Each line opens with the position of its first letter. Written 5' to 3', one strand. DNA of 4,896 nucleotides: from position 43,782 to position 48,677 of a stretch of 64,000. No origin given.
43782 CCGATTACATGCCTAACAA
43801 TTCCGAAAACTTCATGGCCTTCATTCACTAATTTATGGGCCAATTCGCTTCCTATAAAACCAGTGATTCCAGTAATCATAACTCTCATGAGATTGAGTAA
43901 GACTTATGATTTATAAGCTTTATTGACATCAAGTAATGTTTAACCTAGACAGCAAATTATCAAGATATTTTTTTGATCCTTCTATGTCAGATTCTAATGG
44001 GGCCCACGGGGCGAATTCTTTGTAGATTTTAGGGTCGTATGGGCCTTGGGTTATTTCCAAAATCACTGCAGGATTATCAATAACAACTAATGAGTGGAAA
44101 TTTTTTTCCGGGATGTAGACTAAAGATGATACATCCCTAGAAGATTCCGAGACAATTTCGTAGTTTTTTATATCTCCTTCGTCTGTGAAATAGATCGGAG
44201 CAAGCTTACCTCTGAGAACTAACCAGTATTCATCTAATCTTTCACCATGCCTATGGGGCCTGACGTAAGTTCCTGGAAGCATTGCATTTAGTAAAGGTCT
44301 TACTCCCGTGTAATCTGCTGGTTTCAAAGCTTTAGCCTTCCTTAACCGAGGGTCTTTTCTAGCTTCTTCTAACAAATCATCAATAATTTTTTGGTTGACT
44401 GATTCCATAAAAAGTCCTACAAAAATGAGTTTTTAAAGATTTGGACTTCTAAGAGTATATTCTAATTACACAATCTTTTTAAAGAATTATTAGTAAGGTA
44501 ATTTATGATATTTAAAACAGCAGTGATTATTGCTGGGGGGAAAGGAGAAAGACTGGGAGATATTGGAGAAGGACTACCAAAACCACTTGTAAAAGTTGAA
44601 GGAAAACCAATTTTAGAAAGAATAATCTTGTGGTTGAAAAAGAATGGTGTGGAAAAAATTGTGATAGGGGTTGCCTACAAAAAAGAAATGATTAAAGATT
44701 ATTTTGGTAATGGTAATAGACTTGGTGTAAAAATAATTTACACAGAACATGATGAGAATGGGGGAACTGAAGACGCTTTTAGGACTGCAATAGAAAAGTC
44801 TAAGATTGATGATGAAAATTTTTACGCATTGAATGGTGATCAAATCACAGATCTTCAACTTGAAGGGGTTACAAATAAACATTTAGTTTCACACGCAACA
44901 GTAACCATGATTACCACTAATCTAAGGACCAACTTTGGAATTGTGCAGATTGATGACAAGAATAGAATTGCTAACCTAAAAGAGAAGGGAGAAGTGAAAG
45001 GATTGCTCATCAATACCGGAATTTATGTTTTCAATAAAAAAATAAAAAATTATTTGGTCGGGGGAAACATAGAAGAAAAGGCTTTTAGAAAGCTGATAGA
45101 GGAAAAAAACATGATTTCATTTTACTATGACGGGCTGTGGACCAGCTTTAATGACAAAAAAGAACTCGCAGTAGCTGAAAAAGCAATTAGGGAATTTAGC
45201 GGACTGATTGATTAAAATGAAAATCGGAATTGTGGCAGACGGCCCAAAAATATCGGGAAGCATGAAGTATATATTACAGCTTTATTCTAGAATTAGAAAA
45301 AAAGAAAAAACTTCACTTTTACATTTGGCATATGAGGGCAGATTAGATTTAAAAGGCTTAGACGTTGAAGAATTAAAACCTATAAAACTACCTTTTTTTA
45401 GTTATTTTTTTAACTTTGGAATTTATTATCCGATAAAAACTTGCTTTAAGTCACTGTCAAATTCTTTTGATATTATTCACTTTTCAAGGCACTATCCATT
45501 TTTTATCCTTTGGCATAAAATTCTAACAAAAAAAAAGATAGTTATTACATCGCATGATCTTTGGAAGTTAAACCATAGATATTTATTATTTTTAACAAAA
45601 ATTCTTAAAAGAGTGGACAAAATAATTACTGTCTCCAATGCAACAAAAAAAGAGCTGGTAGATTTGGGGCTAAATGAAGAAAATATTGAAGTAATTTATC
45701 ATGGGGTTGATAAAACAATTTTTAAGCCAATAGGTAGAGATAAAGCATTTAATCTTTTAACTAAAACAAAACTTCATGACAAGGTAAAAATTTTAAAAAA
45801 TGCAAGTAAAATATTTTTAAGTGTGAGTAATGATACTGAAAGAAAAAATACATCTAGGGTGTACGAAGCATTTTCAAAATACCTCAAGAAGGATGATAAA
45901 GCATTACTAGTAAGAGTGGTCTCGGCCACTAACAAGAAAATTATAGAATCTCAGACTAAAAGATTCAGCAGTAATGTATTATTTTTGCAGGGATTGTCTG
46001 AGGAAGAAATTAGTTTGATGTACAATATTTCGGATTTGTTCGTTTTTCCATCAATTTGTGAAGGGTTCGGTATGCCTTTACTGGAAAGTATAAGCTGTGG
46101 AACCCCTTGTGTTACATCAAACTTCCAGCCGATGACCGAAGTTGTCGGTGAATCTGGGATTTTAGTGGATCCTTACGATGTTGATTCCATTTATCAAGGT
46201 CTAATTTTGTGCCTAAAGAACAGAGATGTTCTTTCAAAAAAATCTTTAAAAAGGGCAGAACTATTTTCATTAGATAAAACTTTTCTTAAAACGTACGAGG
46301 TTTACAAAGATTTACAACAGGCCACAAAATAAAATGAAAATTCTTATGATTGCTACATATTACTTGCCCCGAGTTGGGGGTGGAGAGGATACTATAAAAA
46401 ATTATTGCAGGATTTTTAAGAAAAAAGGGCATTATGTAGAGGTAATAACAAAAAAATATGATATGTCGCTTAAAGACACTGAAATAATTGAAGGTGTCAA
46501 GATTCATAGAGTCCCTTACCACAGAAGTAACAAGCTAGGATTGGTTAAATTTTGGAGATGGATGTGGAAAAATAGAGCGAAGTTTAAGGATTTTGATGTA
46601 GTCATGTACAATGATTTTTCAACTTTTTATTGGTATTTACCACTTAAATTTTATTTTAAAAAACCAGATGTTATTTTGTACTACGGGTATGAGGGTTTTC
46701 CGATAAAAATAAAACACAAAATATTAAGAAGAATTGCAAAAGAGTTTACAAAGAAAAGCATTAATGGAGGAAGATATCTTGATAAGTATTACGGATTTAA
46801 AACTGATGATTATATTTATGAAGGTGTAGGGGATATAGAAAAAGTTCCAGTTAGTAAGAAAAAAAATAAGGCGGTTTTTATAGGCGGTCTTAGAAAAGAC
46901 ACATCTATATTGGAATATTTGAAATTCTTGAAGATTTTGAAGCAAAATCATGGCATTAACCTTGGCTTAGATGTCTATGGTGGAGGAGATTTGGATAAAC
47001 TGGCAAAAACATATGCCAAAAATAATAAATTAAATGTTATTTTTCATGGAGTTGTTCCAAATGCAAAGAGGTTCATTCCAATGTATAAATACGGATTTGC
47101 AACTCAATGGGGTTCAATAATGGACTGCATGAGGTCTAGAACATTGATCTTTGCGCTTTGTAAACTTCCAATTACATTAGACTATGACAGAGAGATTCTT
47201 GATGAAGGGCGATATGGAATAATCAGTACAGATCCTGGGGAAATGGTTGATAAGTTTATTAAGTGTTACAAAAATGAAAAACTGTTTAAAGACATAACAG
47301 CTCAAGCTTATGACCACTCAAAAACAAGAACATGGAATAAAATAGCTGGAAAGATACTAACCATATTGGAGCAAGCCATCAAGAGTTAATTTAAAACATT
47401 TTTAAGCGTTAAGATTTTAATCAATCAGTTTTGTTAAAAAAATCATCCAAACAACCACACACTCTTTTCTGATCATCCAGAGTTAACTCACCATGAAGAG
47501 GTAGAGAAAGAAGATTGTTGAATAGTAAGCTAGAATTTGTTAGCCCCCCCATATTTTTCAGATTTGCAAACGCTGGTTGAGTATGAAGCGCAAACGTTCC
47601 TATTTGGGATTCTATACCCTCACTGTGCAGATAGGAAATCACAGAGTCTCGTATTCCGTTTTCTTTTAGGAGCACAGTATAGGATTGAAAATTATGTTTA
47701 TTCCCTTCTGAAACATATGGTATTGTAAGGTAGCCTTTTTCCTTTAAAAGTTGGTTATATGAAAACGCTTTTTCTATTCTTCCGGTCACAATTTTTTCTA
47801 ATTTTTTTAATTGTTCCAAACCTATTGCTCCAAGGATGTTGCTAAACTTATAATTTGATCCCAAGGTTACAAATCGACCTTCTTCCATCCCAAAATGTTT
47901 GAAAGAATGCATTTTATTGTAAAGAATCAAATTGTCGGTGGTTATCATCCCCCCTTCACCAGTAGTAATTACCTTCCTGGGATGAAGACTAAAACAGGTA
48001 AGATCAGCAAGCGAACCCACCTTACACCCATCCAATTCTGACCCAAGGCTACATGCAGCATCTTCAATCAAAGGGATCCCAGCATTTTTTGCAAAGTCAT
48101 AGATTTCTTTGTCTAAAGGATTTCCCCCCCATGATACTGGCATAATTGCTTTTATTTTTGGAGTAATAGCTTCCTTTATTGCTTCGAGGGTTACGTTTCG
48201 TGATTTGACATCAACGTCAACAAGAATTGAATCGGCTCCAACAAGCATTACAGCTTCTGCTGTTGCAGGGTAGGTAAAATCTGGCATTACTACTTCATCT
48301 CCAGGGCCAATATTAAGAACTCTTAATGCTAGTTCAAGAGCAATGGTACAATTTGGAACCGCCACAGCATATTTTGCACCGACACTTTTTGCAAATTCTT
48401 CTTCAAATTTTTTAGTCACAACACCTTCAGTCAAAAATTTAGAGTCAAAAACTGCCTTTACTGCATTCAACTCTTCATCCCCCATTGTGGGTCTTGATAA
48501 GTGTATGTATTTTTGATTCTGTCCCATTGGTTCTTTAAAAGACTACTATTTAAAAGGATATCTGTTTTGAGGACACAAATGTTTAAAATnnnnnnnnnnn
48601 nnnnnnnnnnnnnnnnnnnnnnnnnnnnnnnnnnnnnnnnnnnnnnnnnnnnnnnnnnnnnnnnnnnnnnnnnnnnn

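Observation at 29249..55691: A 25-kb agl N-glycosylation island predicting a heavily modified (amino, acetylated, methylated, possibly amidated) glycan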

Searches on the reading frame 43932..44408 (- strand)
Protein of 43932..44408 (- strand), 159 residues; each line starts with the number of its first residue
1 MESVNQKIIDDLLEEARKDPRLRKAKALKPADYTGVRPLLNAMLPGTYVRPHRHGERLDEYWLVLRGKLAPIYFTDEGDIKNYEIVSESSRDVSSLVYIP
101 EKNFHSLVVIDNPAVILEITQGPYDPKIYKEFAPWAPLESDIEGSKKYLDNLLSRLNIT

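Call 4: search_protein_families(library=pfam, proteins=[window:43932-44408:-], max_evalue=0.01)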
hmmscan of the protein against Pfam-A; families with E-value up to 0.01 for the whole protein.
window:43932-44408:- (159 aa): 1 family
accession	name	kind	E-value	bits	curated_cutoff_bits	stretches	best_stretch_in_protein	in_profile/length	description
PF19480.5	DUF6016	-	4.3e-11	43.9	27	1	5-79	2-75/141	Domain of unknown function (DUF6016)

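Call 6: search_protein_families(library=ncbifam, proteins=[window:43932-44408:-], max_evalue=0.001)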
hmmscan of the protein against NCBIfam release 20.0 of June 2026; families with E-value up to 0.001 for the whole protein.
window:43932-44408:- (159 aa): 1 family
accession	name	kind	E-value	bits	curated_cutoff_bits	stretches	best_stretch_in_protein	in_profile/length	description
TIGR04366.1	cupin_WbuC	subfamily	1.7e-32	112.1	42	1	4-137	2-132/132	WbuC family cupin fold metalloprotein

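Call 65: predict_structure(protein=window:43932-44408:-)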
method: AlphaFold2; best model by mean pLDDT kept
length: 159 residues; sequences in the alignment: 1
mean_pLDDT: 50.1   pTM: 0.35
mean pLDDT of the five models: 50.1, 38.5, 36.1, 32.9, 31.2
residues with pLDDT >= 90: 0; 70-90: 0; 50-70: 77; < 50: 82
segments of 3 or more residues with pLDDT < 50: 1-6, 15-59, 75-82, 84-89, 102-105, 112-115
pLDDT, mean of each block of 10 residues (from residue 1): 46 49 34 42 45 44 56 49 46 58 53 51 53 53 64 58
secondary structure, 60 per line:
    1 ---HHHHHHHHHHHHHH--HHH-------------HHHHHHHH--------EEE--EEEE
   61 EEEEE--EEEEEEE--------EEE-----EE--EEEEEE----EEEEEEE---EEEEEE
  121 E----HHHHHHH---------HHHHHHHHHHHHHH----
elements in order: H4-17 H36-43 E52-54 E57-65 E68-74 E83-85 E95-100 E105-111 E115-121 H126-132 H142-155

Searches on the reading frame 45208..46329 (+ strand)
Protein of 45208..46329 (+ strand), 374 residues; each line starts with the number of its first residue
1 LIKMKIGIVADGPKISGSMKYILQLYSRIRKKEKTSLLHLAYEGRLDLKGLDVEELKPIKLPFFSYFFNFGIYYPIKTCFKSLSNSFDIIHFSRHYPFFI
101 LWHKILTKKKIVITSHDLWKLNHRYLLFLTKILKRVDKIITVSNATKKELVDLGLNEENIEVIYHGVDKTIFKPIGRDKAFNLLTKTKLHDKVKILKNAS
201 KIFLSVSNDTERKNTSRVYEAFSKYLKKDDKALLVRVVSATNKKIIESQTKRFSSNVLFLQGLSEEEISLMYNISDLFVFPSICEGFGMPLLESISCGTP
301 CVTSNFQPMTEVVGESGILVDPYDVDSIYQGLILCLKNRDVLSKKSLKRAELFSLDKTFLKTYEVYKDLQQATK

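Call 4: search_protein_families(library=pfam, proteins=[window:45208-46329:+], max_evalue=0.01)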
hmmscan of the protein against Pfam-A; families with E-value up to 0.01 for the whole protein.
window:45208-46329:+ (374 aa): 6 families
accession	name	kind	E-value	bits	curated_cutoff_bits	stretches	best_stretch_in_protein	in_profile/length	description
PF00534.26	Glycos_transf_1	-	1.5e-28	99.9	26.4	1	194-340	9-160/172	Glycosyl transferases group 1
PF13692.12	Glyco_trans_1_4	-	3.4e-20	73.2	27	1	202-338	3-142/142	Glycosyl transferases group 1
PF13439.12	Glyco_transf_4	-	1.2e-18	68.2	28.5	1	61-168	46-167/170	Glycosyltransferase Family 4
PF20706.3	GT4-conflict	-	3.3e-05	23.5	26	1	209-305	208-312/385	Family 4 Glycosyltransferase in conflict systems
PF00982.27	Glyco_transf_20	-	0.0012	18.2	32.5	1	238-340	334-441/473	Glycosyltransferase family 20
PF13579.12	Glyco_trans_4_4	-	0.0024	18.6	29.7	1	86-164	71-156/158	Glycosyl transferase 4-like domain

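Call 7: search_protein_families(library=ncbifam, proteins=[window:45208-46329:+], max_evalue=0.001)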
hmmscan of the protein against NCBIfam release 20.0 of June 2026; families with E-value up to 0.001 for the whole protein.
window:45208-46329:+ (374 aa): 30 families (the best 25 are shown)
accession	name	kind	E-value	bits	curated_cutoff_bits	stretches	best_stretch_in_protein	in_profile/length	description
TIGR04047.1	MSMEG_0565_glyc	hypoth_equivalog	1.8e-21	76.7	259.85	1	111-367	113-372/373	MSMEG_0565 family glycosyltransferase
TIGR03999.1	thiol_BshA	equivalog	1.9e-21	76.4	273.7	1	132-368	141-372/375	N-acetyl-alpha-D-glucosaminyl L-malate synthase BshA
TIGR02149.1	glgA_Coryne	subfamily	1.8e-17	63.6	302.4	1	133-368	142-389/391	glycogen synthase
TIGR04157.1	glyco_rSAM_CFB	subfamily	1e-16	60.9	400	1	131-315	165-341/406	TIGR04157 family glycosyltransferase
TIGR03088.1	stp2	hypoth_equivalog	3.6e-14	52.6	409.05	1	116-346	117-346/374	TIGR03088 family PEP-CTERM/XrtA system glycosyltransferase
TIGR03449.1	mycothiol_MshA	equivalog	1.1e-13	50.9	462.5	1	130-370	159-404/406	D-inositol-3-phosphate glycosyltransferase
TIGR02472.1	sucr_P_syn_N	equivalog_domain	1.2e-11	44.1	576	1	155-341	206-409/439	sucrose-phosphate synthase, putative, glycosyltransferase domain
NF053787.1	GlcN_PG_synth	equivalog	9.2e-11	41.2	480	1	126-333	134-321/361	N-acetylglucosaminyl phosphatidylglycerol synthase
NF041010.1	glycosy_Agl16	equivalog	9.5e-11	41.1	575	1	97-191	93-180/352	glycosylation protein Agl16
NF007396.0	PRK09922.1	equivalog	1.7e-10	40.3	385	1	107-362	108-350/361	lipopolysaccharide 1,6-galactosyltransferase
NF053513.1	Gtran_IagA_BgsA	equivalog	1.1e-09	37.8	460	1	127-368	97-330/333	LTA glycolipid anchor biosynthesis glycosyltransferase, IagA/BgsA family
NF047880.1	glyco_SdgA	exception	1.9e-08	33.3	800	1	250-362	367-483/488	serine-aspartate repeat adhesin O-glycosyltransferase SdgA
NF047684.1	TeichurnBiosyTuaC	equivalog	2.2e-08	33.4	550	1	132-339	161-355/391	teichuronic acid biosynthesis protein TuaC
NF041876.1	EPS_EpsE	equivalog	2.7e-08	33.4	400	1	249-341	270-364/389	exopolysaccharide biosynthesis GT4 family glycosyltransferase EpsE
TIGR04063.1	stp3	hypoth_equivalog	6.8e-08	31.8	442.05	1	130-369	152-391/397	TIGR04063 family PEP-CTERM/XrtA system glycosyltransferase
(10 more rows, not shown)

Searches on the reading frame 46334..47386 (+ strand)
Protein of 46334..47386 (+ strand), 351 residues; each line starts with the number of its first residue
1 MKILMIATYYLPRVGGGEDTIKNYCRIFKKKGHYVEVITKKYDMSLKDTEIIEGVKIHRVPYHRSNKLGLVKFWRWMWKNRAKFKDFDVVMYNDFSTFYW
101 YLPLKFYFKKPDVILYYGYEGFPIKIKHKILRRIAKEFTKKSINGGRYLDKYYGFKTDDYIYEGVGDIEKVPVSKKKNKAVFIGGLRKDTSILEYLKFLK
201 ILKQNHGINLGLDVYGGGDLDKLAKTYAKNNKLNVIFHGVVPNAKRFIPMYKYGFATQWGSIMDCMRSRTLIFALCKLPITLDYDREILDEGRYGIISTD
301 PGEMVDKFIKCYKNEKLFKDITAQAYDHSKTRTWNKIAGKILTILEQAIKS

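Call 4: search_protein_families(library=pfam, proteins=[window:46334-47386:+], max_evalue=0.01)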
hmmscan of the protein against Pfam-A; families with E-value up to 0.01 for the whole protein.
window:46334-47386:+ (351 aa): 2 families
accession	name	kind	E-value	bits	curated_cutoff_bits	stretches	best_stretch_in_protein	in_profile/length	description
PF13439.12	Glyco_transf_4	-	9.1e-10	39.3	28.5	1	14-141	1-129/170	Glycosyltransferase Family 4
PF00534.26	Glycos_transf_1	-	6.9e-05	22.9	26.4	1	169-244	7-83/172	Glycosyl transferases group 1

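Call 7: search_protein_families(library=ncbifam, proteins=[window:46334-47386:+], max_evalue=0.001)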
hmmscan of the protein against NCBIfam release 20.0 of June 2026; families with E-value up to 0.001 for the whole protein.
window:46334-47386:+ (351 aa): 2 families
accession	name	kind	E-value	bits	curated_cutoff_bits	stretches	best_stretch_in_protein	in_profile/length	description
NF041010.1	glycosy_Agl16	equivalog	3e-06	26.3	575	0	1-61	1-65/352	glycosylation protein Agl16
NF050056.1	ProtGlycPglH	equivalog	6.7e-06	25.4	600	1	171-346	173-351/354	GalNAc-alpha-(1->4)-GalNAc-alpha-(1->3)-diNAcBac-PP-undecaprenol alpha-1,4-N-acetyl-D-galactosaminyltransferase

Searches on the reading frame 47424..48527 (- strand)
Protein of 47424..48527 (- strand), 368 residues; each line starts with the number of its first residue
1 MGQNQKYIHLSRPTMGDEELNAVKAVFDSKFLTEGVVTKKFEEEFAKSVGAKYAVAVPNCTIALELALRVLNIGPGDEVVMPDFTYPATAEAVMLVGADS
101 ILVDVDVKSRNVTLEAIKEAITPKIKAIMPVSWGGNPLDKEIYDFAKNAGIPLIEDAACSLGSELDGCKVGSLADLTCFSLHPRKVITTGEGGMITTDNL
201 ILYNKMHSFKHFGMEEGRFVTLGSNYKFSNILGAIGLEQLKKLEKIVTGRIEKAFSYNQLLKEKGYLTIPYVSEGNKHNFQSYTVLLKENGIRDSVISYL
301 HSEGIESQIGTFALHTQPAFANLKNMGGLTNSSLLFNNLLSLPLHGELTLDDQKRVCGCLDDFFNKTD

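Call 4: search_protein_families(library=pfam, proteins=[window:47424-48527:-], max_evalue=0.01)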
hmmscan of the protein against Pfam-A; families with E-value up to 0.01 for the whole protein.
window:47424-48527:- (368 aa): 3 families
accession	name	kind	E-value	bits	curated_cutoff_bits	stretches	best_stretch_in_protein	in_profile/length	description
PF01041.23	DegT_DnrJ_EryC1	-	3e-96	323.2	19.8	1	14-360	2-359/360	DegT/DnrJ/EryC1/StrS aminotransferase family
PF00155.27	Aminotran_1_2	-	7.7e-07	29.1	19.7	1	36-127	42-149/361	Aminotransferase class I and II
PF01212.27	Beta_elim_lyase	-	0.00014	21.7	27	1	34-158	30-170/288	Beta-eliminating lyase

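Call 7: search_protein_families(library=ncbifam, proteins=[window:47424-48527:-], max_evalue=0.001)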
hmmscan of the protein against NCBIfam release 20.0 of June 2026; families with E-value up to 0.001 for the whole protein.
window:47424-48527:- (368 aa): 18 families
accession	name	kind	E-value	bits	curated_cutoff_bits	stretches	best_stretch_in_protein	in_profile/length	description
TIGR03588.1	PseC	equivalog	1e-78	264.9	423.5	1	10-362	4-378/380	UDP-4-amino-4,6-dideoxy-N-acetyl-beta-L-altrosamine transaminase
NF008658.2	PRK11658.1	equivalog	2.3e-66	224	631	1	5-363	2-376/379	UDP-4-amino-4-deoxy-L-arabinose aminotransferase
NF008687.0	PRK11706.1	equivalog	7.2e-62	209.3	375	1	8-364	2-374/375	dTDP-4-amino-4,6-dideoxygalactose transaminase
TIGR04181.1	NHT_00031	hypoth_equivalog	8.6e-61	205.8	420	1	8-343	1-357/359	LegC family aminotransferase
TIGR02379.1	ECA_wecE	subfamily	4.3e-52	177.1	434.85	1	11-364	5-375/376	dTDP-4-amino-4,6-dideoxy-D-glucose transaminase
TIGR04427.1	PLP_DesI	equivalog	1.5e-48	165.9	650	1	7-359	20-378/390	dTDP-4-dehydro-6-deoxyglucose aminotransferase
NF011936.0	PRK15407.1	equivalog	1.2e-41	142.8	423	2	4-213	33-251/440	lipopolysaccharide biosynthesis protein RfbH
NF004621.0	PRK05957.1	equivalog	1.2e-07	30.8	498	1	19-133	57-169/389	pyridoxal phosphate-dependent aminotransferase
NF004770.0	PRK06108.1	subfamily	1.5e-07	30.6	422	1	41-129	86-175/396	pyridoxal phosphate-dependent aminotransferase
NF005817.0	PRK07683.1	equivalog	4.3e-07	29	575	1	60-137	98-173/387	aminotransferase A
NF041364.1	GntC_guanitoxin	equivalog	6e-07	28.7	415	1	38-129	47-139/356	guanitoxin biosynthesis PLP-dependent (S)-gamma-hydroxy-L-arginine cyclodehydratase GntC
NF005816.0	PRK07682.1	equivalog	2e-05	23.4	620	1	60-131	99-170/390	aminotransferase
NF006569.0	PRK09082.1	subfamily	2.3e-05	23.7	420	1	37-129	76-168/386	methionine aminotransferase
NF005601.0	PRK07337.1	equivalog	2.7e-05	23.5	496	1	37-129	81-173/394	pyridoxal phosphate-dependent aminotransferase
NF005871.0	PRK07811.1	equivalog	0.00013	20.6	513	1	38-147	63-167/389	cystathionine gamma-synthase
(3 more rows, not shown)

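Call 30: search_solved_structures(query=window:47424-48527:-, max_evalue=1e-40)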
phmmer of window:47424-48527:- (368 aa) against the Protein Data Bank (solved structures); distinct sequences matched with E-value up to 1e-40: 19.
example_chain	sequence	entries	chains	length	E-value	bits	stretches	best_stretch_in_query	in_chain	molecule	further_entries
9bgp_A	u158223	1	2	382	8.6e-66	225.6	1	8-362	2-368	aminotransferase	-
9bgr_A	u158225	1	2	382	5.9e-65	222.8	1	8-362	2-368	aminotransferase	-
8vr3_A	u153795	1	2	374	3.5e-63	217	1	8-363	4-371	DegT/DnrJ/EryC1/StrS aminotransferase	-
8vr5_A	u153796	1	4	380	3.6e-63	216.9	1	8-364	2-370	DegT/DnrJ/EryC1/StrS aminotransferase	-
3bn1_A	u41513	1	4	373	1.2e-56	195.5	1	10-362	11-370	Perosamine synthetase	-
3dr7_A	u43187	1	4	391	1.4e-56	195.3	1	9-362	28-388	Putative perosamine synthetase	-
3dr4_A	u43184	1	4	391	9.6e-56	192.5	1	9-362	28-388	Putative perosamine synthetase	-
1mdo_A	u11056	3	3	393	2.7e-52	181.2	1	7-361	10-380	ArnB aminotransferase | UDP-4-amino-4-deoxy-L-arabinose--oxoglutarate aminotransferase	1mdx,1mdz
4oca_A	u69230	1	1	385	1.8e-51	178.4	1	7-360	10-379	UDP-4-amino-4-deoxy-L-arabinose--oxoglutarate aminotransferase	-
7b0d_A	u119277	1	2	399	2.4e-48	168.2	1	20-364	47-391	Glutamine--scyllo-inositol transaminase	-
5uid_A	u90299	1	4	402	1.7e-46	162.1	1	8-358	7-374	Aminotransferase TlmJ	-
8sng_A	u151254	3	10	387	3.3e-46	161.2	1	7-361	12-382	UDP-4-amino-4-deoxy-L-arabinose--oxoglutarate aminotransferase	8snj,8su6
8e77_A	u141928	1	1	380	9.5e-46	159.7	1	35-358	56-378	DegT/DnrJ/EryC1/StrS aminotransferase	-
8e75_A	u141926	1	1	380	9.5e-46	159.7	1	35-358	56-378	DegT/DnrJ/EryC1/StrS aminotransferase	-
3nyu_A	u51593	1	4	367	6e-44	153.7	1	38-362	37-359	Aminotransferase WbpE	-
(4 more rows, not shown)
